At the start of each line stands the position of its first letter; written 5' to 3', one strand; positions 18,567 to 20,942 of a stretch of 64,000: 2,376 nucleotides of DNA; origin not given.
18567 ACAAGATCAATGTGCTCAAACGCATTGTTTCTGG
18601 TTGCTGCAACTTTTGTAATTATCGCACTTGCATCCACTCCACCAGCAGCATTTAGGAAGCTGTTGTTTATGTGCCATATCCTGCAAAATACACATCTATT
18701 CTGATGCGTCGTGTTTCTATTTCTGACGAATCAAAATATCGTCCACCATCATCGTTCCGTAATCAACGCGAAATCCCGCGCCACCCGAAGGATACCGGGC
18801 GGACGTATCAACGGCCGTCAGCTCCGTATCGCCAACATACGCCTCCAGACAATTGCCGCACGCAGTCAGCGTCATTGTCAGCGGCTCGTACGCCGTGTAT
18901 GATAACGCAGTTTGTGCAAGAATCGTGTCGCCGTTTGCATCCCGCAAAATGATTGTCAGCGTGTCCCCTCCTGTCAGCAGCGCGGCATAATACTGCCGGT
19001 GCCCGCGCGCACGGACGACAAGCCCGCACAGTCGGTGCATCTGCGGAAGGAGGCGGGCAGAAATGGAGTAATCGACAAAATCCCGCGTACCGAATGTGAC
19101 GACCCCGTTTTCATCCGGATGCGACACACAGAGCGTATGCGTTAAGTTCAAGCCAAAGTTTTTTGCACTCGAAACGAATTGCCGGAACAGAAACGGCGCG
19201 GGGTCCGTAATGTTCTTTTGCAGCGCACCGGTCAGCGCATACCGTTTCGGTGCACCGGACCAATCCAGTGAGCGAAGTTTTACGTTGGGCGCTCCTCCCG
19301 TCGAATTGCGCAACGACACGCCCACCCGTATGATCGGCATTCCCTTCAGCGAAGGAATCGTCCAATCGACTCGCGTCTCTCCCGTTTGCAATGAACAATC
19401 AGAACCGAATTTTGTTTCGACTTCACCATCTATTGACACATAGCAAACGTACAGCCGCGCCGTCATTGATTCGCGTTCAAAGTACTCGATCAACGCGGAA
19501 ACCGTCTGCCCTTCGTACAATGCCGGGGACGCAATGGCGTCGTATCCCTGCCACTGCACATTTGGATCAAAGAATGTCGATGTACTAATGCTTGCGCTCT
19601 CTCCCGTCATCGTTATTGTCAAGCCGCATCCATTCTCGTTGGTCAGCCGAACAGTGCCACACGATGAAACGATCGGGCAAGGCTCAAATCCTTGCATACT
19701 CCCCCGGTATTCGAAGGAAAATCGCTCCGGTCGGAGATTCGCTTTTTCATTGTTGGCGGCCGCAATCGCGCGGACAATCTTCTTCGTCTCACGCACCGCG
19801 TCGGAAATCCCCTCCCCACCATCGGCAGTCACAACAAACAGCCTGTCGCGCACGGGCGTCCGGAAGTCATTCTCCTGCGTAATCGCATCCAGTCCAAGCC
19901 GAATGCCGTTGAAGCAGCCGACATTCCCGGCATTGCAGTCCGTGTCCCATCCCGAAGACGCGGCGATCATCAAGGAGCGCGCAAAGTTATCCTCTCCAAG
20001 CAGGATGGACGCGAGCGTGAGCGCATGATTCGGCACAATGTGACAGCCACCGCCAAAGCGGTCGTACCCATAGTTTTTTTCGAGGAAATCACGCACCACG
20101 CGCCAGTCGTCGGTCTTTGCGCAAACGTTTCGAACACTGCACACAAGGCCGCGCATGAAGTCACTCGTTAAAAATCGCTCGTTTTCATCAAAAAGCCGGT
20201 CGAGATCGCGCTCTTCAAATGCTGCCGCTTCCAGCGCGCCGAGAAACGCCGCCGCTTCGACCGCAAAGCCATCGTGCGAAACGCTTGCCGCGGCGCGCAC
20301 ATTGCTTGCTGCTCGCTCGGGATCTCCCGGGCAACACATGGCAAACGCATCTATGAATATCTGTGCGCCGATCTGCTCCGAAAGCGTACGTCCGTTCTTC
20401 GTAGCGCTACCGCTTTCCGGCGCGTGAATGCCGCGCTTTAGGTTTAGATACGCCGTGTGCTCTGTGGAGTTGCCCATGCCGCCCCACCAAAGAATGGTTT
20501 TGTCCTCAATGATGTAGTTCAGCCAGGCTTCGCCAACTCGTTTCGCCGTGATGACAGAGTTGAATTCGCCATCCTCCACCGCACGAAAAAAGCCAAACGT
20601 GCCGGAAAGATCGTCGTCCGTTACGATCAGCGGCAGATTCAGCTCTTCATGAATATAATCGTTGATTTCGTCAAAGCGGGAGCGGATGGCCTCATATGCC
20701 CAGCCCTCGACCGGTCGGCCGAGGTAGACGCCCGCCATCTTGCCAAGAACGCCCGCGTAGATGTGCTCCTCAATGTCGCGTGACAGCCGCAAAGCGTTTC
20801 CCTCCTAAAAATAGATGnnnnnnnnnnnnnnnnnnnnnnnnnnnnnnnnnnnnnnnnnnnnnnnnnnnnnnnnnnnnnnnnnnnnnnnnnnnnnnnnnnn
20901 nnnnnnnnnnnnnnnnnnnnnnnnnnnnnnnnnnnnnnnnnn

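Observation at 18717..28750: Nucleoside-type importer operon ending in an ADP-ribosylglycohydrolase fusion: candidate pathway for a modified riboside or ribosyl conjugate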

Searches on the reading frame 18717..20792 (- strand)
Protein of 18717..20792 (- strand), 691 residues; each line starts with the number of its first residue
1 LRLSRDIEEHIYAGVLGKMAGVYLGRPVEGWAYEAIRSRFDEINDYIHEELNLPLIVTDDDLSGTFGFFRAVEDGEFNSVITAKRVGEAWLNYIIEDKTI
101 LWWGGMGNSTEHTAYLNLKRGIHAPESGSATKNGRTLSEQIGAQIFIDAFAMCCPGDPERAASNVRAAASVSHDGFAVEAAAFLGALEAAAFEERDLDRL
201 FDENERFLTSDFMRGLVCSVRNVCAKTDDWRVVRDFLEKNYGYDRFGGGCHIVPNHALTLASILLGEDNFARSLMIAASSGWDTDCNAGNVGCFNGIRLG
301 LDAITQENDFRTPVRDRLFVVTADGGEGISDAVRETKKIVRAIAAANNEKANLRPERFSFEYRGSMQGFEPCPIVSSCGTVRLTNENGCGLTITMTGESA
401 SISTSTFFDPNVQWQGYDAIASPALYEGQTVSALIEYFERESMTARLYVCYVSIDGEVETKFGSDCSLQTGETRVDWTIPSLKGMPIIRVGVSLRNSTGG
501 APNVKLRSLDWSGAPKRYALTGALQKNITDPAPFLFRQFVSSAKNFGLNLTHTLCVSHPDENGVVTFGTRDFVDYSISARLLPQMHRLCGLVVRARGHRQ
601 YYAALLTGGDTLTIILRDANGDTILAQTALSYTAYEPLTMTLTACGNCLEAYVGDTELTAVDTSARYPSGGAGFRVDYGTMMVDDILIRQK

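Call 3: search_protein_families(library=pfam, proteins=[window:18717-20792:-], max_evalue=0.01)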
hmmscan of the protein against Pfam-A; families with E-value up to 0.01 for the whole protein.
window:18717-20792:- (691 aa): 1 family
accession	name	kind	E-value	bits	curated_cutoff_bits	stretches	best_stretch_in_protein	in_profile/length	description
PF03747.19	ADP_ribosyl_GH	-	4.4e-50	171.4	26.2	1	14-306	2-286/287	ADP-ribosylglycohydrolase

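Call 4: search_protein_families(library=ncbifam, proteins=[window:18717-20792:-], max_evalue=0.01)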
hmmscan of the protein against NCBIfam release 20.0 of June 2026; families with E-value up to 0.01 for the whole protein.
window:18717-20792:- (691 aa): 0 families

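Call 8: search_solved_structures(query=window:18717-20792:-, max_evalue=0.01, show_alignments=2)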
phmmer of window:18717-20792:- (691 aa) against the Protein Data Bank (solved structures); distinct sequences matched with E-value up to 0.01: 0.

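Call 11: find_homologous_proteins(query=window:18717-20792:-, max_evalue=0.00001)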
Query window:18717-20792:- (691 aa): 7918 proteins with E <= 0.00001 among 8000 candidates; the best 120 are listed.
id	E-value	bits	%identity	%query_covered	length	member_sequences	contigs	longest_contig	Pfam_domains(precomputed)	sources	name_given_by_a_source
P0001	0.0e+0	1467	93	100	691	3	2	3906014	PF03747.20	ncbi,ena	-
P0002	0.0e+0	1202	76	100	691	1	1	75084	PF03747.20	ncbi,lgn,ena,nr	ncbi:MAG: ADP-ribosylglycohydrolase family protein [Clostridiales bacterium]|nr:ADP-ribosylglycohydr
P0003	0.0e+0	1145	73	100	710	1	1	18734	PF03747.20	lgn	-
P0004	0.0e+0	1142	71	100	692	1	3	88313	PF03747.20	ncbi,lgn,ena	-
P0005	0.0e+0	1128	71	100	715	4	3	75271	PF03747.20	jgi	-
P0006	0.0e+0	1128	71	100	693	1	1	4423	PF03747.20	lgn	-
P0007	0.0e+0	1104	70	100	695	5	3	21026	PF03747.20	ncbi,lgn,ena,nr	ncbi:MAG: ADP-ribosylglycohydrolase family protein [Eubacteriales bacterium]|nr:ADP-ribosylglycohydr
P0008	0.0e+0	1103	70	100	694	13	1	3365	PF03747.20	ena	-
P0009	0.0e+0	1100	69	99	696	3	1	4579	PF03747.20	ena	-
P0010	0.0e+0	1099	70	99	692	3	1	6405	PF03747.20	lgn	-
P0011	0.0e+0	1098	69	100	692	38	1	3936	PF03747.20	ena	-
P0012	0.0e+0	1097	70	100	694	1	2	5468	PF03747.20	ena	-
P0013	0.0e+0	1095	70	100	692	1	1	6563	PF03747.20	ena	-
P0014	0.0e+0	1093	70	100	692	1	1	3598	PF03747.20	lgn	-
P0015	0.0e+0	1091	69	100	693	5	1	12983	PF03747.20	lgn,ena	-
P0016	0.0e+0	1088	69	99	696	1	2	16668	PF03747.20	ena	-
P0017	0.0e+0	1085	69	99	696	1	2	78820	PF03747.20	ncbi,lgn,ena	-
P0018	0.0e+0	1084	69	100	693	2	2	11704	PF03747.20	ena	-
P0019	0.0e+0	1083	69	100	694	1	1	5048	PF03747.20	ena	-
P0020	0.0e+0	1080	69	100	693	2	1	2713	PF03747.20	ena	-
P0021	0.0e+0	1070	69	99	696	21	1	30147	PF03747.20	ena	-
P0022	0.0e+0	1069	68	100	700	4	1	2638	PF03747.20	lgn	-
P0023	0.0e+0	1055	68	100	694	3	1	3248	PF03747.20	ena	-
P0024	1.5e-236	805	52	100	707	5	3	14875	PF03747.20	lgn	-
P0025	2.7e-235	801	52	100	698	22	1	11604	PF03747.20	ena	-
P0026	2.8e-235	801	71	71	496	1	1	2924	PF03747.20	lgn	-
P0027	3.2e-234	798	53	100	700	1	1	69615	PF03747.20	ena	-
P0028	2.6e-233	795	53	100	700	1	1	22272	PF03747.20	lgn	-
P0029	3.1e-233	794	51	100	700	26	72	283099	PF03747.20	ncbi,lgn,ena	-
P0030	4.8e-233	794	53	100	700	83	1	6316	PF03747.20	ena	-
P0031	2.7e-232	791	51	100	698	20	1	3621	PF03747.20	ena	-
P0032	4.1e-232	791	53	100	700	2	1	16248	PF03747.20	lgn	-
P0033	7.9e-232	790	53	100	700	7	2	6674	PF03747.20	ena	-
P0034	1.4e-229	782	52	100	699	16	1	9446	PF03747.20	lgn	-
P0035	1.6e-229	782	50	100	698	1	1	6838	PF03747.20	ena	-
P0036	1.8e-229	782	50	100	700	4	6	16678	PF03747.20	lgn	-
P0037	5.2e-229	780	51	100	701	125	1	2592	PF03747.20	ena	-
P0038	3.1e-228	778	51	100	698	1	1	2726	PF03747.20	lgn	-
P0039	3.2e-228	778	50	100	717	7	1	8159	PF03747.20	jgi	-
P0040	5.7e-228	777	51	100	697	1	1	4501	PF03747.20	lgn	-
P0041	9.8e-228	776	51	98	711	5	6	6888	PF03747.20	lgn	-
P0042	1.2e-227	776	52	100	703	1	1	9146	PF03747.20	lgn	-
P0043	5.7e-227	774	49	100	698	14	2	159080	PF03747.20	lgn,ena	-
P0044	1.1e-226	773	50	100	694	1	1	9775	PF03747.20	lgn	-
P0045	2.9e-226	771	50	100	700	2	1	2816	PF03747.20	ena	-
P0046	3.5e-226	771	50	100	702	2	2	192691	PF03747.20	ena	-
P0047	6.0e-226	770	51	100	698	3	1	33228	PF03747.20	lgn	-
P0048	6.7e-226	770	50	100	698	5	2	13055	PF03747.20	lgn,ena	-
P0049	1.1e-225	769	50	100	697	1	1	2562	PF03747.20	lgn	-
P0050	1.3e-225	769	51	100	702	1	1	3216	PF03747.20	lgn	-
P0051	1.1e-224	766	51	100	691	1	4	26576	PF03747.20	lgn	-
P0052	4.6e-224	764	51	100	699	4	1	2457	PF03747.20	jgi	jgi:ADP-ribosylglycohydrolase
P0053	5.7e-224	764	50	100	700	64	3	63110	PF03747.20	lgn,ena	-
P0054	1.4e-223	762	52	98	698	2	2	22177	PF03747.20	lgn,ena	-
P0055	3.5e-223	761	49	100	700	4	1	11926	PF03747.20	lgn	-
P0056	4.0e-223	761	51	100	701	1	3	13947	PF03747.20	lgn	-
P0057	5.9e-223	760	50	100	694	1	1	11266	PF03747.20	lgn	-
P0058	1.4e-222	759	50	99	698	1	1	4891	PF03747.20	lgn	-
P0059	2.0e-222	759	50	100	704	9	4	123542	PF03747.20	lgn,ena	-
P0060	3.1e-222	758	50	100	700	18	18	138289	PF03747.20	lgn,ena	-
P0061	5.2e-222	757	49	100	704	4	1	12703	PF03747.20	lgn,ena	-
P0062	6.3e-222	757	50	99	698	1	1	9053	PF03747.20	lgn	-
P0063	9.3e-222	756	50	100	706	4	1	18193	PF03747.20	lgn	-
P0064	1.2e-221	756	49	100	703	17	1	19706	PF03747.20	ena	-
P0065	3.6e-221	754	51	96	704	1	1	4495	PF03747.20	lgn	-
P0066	7.0e-221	753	50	99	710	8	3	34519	PF03747.20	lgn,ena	-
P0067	7.7e-221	753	50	100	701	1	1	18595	PF03747.20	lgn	-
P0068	3.3e-220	751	48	100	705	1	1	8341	PF03747.20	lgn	-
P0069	3.4e-220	751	49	99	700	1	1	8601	PF03747.20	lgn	-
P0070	5.1e-220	751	50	100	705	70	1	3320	PF03747.20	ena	-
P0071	9.1e-220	750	50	99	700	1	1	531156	PF03747.20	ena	-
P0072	2.3e-219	748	49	100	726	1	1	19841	PF03747.20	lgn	-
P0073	4.2e-219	748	49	100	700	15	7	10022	PF03747.20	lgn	-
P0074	6.3e-219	747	52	100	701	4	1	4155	PF03747.20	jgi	jgi:ADP-ribosylglycohydrolase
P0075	9.5e-219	746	47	99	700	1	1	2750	PF03747.20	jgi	jgi:ADP-ribosylglycohydrolase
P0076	1.7e-218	746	49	100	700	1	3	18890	PF03747.20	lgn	-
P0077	1.7e-218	746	49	99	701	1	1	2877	PF03747.20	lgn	-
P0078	2.1e-218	745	51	100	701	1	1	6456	PF03747.20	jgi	jgi:ADP-ribosylglycohydrolase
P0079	3.3e-218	745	50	100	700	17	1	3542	PF03747.20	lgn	-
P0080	2.1e-217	742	50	100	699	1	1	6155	PF03747.20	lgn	-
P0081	6.9e-217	740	51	99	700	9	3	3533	PF03747.20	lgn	-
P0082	9.1e-217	740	51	98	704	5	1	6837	PF03747.20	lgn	-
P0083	1.9e-216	739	50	100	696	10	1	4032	PF03747.20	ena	-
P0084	6.7e-216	737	52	98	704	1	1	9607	PF03747.20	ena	-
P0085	1.2e-215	736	49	99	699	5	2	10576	PF03747.20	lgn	-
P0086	7.3e-215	734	49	99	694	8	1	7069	PF03747.20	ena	-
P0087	8.1e-215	733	48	99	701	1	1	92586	PF03747.20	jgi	jgi:ADP-ribosylglycohydrolase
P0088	1.3e-214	733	49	98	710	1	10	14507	PF03747.20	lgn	-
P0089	1.3e-214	733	49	99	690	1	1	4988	PF03747.20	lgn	-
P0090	3.1e-214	731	49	99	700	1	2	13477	PF03747.20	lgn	-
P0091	3.6e-214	731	49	99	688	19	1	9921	PF03747.20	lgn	-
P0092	4.1e-214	731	49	100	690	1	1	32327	PF03747.20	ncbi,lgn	-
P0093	4.9e-214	731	48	99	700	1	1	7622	PF03747.20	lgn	-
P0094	8.0e-214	730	49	98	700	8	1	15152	PF03747.20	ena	-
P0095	9.6e-214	730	48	99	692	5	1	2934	PF03747.20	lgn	-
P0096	1.2e-213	730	47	98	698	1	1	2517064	PF03747.20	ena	-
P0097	2.2e-213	729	50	99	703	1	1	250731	PF03747.20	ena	-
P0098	4.4e-213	728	51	98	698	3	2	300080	PF03747.20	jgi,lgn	jgi:ADP-ribosylglycohydrolase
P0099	4.7e-213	728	50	99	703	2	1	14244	PF03747.20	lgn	-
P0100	1.1e-212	726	49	98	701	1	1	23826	PF03747.20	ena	-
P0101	1.1e-212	726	49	99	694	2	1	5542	PF03747.20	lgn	-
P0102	2.2e-212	725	50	99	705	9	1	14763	PF03747.20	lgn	-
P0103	2.6e-212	725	49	100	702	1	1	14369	PF03747.20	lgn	-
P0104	4.5e-212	724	49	98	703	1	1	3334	PF03747.20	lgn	-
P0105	4.6e-212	724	49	99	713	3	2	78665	PF03747.20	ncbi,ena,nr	ncbi:MAG: ADP-ribosylglycohydrolase family protein [Caldilineaceae bacterium]|nr:ADP-ribosylglycohyd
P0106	1.1e-211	723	48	99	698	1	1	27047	PF03747.20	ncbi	-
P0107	1.9e-211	722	48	98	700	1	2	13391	PF03747.20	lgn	-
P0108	2.8e-211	722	49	99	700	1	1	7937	PF03747.20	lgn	-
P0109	3.5e-211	721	49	100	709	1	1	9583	PF03747.20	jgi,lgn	jgi:ADP-ribosylglycohydrolase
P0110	3.9e-211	721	48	99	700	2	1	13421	PF03747.20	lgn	-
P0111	5.8e-211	721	49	99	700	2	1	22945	PF03747.20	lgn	-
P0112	6.2e-211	721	48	98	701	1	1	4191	PF03747.20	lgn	-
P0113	9.5e-211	720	49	99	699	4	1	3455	PF03747.20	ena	-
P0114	1.6e-210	719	48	99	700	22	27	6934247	PF03747.20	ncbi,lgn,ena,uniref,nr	ncbi:ADP-ribosylglycohydrolase family protein [Enterocloster sp. OA13]|uniref:ADP-ribosylglycohydrol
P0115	2.1e-210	719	48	99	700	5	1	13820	PF03747.20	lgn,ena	-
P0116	2.2e-210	719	47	99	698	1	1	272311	PF03747.20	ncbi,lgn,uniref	ncbi:ADP-ribosylglycohydrolase family protein [Paenibacillus sp. GCM10027626]|uniref:ADP-ribosylglyc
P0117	4.4e-210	718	48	99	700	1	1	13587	PF03747.20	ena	-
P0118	5.4e-210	717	48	99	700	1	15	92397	PF03747.20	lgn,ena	-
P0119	7.5e-210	717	48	98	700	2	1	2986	PF03747.20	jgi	jgi:ADP-ribosylglycohydrolase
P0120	9.4e-210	717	48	99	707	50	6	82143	PF03747.20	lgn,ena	-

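Call 13: find_related_loci(query=A1, collection=genome_contigs, flank=10000)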
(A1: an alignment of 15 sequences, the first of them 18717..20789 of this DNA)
Query A1 (690 aa) in genome_contigs; peptide patterns used: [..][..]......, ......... (x = any residue, [..] = any of these).
599 stretches matched a pattern (row limit reached: there are more); 584 encode a relative of the query (tblastn E <= 1e-3); the best 80 are kept; 79 distinct loci.
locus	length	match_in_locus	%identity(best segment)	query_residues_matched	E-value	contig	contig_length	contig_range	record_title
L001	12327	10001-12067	76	1-689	0e+0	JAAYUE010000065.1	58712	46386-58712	MAG: Clostridiales bacterium isolate AS27yjCOA_135 150455_AS27, whole genome shotgun sequence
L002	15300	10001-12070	71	1-690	0e+0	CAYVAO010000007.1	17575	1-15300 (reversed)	MAG TPA_asm: uncultured Christensenella sp. isolate SRP167436_co1_26 genome assembly, contig: NODE_5157_length_17575_cov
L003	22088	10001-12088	53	1-687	0e+0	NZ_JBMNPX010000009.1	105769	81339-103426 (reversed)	MAG: Pseudoflavonifractor sp. isolate SBF912SR2HQ0034 scaffold_712_c1, whole genome shotgun sequence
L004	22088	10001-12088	53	1-687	0e+0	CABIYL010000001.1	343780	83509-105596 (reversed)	Clostridiales bacterium isolate MGYG-HGUT-00071 genome assembly, contig: .14207_7_56.1, whole genome shotgun sequence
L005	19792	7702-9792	48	1-688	0e+0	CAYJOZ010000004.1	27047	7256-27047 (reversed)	MAG TPA_asm: uncultured Treponemataceae bacterium isolate ERP123703_co5_262 genome assembly, contig: NODE_823_length_270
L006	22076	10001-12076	47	7-689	0e+0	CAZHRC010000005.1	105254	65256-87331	MAG TPA_asm: uncultured Peptoniphilaceae bacterium isolate SRP192927_co2_599 genome assembly, contig: NODE_95_length_105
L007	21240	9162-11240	47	4-688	0e+0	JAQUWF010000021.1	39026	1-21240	MAG: Lachnospiraceae bacterium isolate STD2_184 NODE_3575_length_39026_cov_9.529268_Sandtown_D2, whole genome shotgun se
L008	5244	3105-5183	46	4-689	0e+0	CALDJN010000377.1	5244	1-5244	MAG TPA_asm: uncultured Anaerocolumna sp. isolate SRR1561999_bin.78_CONCOCT_v1.1_MAG genome assembly, contig: ERZ724026.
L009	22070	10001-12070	47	7-688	0e+0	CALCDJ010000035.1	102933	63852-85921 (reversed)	MAG TPA_asm: uncultured Blautia sp. isolate ERR318692_bin.46_CONCOCT_v1.1_MAG genome assembly, contig: ERZ1764598.190, w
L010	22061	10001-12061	47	8-687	0e+0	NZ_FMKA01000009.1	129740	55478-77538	Anaerobium acetethylicum strain GluBS11, whole genome shotgun sequence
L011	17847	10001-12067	47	8-688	0e+0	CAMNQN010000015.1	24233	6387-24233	MAG: uncultured Lachnospiraceae bacterium isolate SRR19792994_bin.31_metawrap_v1.3_MAG genome assembly, contig: ERZ12290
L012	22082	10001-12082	46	8-688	0e+0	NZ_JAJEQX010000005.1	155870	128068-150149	Ruminococcus turbiniformis strain CLA-AA-H200 NODE_5_length_155870_cov_49.225371, whole genome shotgun sequence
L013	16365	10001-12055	49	9-683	0e+0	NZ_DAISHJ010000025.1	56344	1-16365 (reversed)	MAG: Aggregatilinea sp. isolate CTOTU56 NODE_337_length_56344_cov_4.312690, whole genome shotgun sequence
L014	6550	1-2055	49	12-687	0e+0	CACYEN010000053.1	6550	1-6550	MAG: uncultured Lachnospiraceae bacterium isolate RUG11868 genome assembly, contig: RUG11868_asm_53, whole genome shotgu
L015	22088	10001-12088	46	1-688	0e+0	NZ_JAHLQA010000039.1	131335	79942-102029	Blautia sp. MSJ-19 M-19_ctg00012, whole genome shotgun sequence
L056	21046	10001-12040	42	1-670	5e-158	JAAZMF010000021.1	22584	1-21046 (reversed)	MAG: Bacillota bacterium isolate AS23ysBPME_326 15808_AS23, whole genome shotgun sequence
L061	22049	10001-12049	41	2-687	1e-155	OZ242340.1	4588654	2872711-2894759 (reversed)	MAG: Pseudomonadales bacterium isolate 91155978-9a53-44d7-b5ce-53facbcce8b6 genome assembly, chromosome: 1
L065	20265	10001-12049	41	2-687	2e-155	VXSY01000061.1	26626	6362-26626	MAG: Gammaproteobacteria bacterium isolate SB0665_bin_27 NODE_938_length_26626_cov_8.478943, whole genome shotgun sequen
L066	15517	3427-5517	41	2-687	6e-155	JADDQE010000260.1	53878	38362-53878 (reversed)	MAG: bacterium isolate LB3_2 AB19_LB3_46_length_53941_cov_45, whole genome shotgun sequence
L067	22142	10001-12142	40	5-688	5e-155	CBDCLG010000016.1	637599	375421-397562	MAG: Caldilineaceae bacterium isolate 0ff925dc-6b74-4446-9203-77b5ed868497 genome assembly, contig: contig_16, whole gen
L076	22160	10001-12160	39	2-690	1e-153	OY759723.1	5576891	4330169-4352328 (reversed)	MAG: Caldilineaceae bacterium isolate cb27a3f3-5ea9-4825-a433-acfe24f43893 genome assembly, chromosome: 1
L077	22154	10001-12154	40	2-688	4e-153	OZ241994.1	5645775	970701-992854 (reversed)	MAG: Caldilineaceae bacterium isolate 6436e655-f5e1-402a-b016-8a07f7acbd14 genome assembly, chromosome: 1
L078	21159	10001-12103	39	2-687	5e-153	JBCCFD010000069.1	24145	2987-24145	MAG: Chloroflexota bacterium isolate P01_B01_bin.122 k141_1835624_length_24145_cov_13.0000, whole genome shotgun sequenc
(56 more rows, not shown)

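Call 35: predict_structure(alignment_id=A2)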
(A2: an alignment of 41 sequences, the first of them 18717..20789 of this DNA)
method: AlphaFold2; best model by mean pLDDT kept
length: 690 residues; sequences in the alignment: 41
mean_pLDDT: 92.1   pTM: 0.93
mean pLDDT of the five models: 92.1, 91.8, 90.7, 88.7, 88.0
residues with pLDDT >= 90: 521; 70-90: 142; 50-70: 25; < 50: 2
segments of 3 or more residues with pLDDT < 50: none
pLDDT, mean of each block of 10 residues (from residue 1): 89 98 93 96 94 88 88 83 89 66 64 89 94 91 89 96 95 96 98 97 97 98 97 97 88 96 98 96 94 98 95 91 76 96 90 94 96 93 95 93 92 71 96 91 96 92 95 97 96 84 95 95 80 87 89 93 91 97 93 92 95 94 97 94 98 97 93 95 97
secondary structure, 60 per line:
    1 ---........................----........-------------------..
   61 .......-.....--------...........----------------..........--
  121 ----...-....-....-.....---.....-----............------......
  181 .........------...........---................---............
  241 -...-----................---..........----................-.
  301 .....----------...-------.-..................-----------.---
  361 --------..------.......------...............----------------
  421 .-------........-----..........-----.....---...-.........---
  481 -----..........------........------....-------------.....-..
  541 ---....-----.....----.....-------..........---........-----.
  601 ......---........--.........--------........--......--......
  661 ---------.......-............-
elements in order: H4-27 H32-39 H59-67 H69-73 H82-92 H109-118 H129-132 H134-137 H140-143 H147-151 H157-168 H175-189 H196-206 H210-225 H229-240 H251-265 H269-278 H283-298 H300-305 E316-318 E328-330 H331-345 E377-383 E390-404 E429-436 E442-451 E457-461 E465-467 E469-477 E486-495 E502-509 E516-519 H533-537 E544-547 E553-557 E562-566 E574-583 E587-594 E600-606 E610-617 E620-628 E637-644 E647-652 E655-660 E670-676 E678-689
